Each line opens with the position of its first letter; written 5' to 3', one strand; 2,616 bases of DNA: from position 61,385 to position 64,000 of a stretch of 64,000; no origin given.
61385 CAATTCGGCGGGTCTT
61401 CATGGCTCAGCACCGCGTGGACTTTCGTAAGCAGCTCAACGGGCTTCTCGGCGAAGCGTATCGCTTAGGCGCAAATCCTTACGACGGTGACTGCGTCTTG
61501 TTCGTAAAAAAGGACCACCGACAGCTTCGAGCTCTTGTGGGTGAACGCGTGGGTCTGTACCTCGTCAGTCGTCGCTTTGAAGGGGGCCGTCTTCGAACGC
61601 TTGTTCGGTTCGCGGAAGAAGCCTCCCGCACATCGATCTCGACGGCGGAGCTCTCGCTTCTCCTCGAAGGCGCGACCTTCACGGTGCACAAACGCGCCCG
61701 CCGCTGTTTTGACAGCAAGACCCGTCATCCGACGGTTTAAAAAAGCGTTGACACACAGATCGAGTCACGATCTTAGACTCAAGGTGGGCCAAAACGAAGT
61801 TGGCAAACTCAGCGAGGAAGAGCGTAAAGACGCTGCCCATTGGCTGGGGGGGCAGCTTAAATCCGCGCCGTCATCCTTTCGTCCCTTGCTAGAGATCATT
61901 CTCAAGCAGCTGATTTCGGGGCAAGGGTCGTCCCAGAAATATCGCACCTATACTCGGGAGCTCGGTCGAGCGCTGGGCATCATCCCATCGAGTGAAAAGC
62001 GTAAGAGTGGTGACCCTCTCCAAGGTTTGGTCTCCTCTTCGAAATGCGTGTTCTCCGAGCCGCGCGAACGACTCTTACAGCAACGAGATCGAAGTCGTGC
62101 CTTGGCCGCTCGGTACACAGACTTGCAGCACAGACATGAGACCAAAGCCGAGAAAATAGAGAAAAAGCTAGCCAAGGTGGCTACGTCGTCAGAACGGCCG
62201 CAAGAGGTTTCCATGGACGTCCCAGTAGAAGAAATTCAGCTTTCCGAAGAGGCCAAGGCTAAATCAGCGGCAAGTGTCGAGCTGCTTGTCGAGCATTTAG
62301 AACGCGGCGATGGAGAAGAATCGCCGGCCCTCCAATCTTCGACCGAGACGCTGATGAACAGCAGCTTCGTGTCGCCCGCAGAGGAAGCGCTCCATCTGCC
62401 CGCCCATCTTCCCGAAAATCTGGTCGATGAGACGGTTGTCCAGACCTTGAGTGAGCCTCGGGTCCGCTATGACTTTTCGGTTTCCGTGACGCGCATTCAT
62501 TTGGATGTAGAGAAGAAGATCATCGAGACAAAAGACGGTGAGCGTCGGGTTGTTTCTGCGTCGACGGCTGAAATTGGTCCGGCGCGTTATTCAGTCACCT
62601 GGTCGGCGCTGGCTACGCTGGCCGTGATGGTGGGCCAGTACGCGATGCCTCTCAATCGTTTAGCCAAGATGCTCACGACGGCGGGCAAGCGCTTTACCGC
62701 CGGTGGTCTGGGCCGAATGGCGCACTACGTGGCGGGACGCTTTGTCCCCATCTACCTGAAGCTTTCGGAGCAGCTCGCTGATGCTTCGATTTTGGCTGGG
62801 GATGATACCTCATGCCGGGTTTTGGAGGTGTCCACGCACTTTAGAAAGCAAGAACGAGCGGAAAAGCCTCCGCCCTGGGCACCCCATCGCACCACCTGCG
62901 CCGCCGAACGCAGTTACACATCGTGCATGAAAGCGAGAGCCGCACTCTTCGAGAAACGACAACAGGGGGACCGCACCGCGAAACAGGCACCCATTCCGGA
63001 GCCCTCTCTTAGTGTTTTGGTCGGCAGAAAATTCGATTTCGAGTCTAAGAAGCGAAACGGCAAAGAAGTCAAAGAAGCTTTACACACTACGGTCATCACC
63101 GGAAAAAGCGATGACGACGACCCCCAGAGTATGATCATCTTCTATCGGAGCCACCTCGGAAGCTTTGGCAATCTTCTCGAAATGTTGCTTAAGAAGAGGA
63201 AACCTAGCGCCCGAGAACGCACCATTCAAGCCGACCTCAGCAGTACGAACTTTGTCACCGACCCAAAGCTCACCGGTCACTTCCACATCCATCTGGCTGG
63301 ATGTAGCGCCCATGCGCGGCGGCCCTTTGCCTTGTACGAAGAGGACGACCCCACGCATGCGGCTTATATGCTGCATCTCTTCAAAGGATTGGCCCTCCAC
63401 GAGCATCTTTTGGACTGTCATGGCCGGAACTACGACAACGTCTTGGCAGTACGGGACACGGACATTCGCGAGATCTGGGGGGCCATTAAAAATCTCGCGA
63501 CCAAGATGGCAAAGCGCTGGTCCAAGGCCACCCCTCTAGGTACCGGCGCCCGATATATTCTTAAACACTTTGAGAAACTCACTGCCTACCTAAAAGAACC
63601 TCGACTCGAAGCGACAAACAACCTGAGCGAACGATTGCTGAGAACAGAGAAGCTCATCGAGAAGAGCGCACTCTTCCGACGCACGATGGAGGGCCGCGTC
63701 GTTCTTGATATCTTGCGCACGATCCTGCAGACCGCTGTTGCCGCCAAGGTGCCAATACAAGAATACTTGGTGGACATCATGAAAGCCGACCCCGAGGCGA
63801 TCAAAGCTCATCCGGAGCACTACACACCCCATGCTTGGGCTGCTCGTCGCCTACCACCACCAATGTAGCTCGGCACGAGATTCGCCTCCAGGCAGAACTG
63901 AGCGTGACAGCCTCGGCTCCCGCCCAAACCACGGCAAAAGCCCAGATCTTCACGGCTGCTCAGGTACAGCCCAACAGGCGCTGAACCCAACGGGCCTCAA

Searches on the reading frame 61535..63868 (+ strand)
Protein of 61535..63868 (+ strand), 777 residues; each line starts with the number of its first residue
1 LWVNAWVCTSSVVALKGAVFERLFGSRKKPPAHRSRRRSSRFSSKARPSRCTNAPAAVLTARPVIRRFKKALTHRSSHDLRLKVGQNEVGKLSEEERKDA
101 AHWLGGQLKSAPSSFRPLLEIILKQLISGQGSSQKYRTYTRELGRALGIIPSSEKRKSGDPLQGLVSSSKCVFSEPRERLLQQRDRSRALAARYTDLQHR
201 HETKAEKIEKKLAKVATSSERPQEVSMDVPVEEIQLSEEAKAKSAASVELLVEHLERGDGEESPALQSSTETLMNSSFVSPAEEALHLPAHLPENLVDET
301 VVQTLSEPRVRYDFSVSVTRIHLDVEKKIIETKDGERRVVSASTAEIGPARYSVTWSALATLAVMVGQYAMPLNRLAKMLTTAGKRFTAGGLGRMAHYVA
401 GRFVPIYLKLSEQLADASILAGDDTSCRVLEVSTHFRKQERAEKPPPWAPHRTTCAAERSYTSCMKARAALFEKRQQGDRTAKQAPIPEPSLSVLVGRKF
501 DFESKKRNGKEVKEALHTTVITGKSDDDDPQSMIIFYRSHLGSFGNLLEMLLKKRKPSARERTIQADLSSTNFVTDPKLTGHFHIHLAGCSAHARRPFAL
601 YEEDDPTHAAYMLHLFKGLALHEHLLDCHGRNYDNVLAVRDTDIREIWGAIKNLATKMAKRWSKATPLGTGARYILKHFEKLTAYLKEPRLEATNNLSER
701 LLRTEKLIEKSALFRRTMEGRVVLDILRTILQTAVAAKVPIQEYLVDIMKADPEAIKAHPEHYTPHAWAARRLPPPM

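Call 10: search_protein_families(library=pfam, proteins=[window:61535-63868:+], max_evalue=0.01)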
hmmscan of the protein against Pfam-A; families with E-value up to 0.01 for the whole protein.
window:61535-63868:+ (777 aa): 1 family
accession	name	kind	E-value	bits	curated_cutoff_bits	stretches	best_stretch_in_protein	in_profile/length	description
PF03050.20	DDE_Tnp_IS66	-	1.1e-27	97.6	23.1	2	579-720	141-281/284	Transposase IS66 family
